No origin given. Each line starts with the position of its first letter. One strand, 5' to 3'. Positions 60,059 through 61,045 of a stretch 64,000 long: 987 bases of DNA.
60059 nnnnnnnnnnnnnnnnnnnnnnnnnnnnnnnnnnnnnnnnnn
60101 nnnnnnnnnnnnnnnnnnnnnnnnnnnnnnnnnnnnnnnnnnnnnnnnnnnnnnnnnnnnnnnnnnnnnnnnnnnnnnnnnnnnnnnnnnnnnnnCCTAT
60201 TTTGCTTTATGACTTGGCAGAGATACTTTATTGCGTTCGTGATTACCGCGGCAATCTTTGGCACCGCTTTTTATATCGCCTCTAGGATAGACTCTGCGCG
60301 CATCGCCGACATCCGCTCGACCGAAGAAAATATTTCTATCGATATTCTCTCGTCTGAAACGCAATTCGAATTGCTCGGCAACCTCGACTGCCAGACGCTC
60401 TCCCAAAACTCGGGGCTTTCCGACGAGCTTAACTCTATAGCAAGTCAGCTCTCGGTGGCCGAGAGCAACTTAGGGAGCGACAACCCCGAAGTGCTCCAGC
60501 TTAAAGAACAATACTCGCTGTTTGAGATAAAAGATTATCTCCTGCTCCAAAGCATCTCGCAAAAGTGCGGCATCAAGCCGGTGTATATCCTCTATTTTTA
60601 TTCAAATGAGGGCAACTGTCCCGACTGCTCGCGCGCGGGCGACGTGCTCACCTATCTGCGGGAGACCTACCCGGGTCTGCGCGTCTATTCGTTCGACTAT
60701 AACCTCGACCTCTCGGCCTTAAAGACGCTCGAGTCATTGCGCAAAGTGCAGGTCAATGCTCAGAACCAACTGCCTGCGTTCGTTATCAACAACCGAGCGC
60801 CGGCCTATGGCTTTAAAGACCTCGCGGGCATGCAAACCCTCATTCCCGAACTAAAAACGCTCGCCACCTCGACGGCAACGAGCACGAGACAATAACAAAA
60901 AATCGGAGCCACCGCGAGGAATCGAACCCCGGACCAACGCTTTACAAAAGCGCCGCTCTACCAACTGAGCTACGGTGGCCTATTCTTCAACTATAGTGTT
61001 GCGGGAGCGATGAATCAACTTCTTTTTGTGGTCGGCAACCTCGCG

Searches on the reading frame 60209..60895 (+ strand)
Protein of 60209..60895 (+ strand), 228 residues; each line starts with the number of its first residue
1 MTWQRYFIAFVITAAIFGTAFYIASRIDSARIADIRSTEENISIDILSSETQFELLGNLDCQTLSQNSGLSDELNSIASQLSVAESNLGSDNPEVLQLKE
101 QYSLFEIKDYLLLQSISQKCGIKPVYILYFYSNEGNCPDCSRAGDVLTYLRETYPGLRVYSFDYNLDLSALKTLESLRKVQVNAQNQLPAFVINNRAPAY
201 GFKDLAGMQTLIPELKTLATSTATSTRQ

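Call 72: find_encoding_contigs(protein=window:60209-60895:+, flank=10000, max_places=2)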
Protein window:60209-60895:+ (228 aa): 1 contig read that carries it; 1 place shown.
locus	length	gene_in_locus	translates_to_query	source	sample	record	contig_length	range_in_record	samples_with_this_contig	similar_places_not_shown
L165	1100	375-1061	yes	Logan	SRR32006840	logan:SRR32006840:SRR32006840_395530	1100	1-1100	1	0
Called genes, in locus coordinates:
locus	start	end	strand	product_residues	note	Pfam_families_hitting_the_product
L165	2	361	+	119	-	?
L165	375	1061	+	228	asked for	-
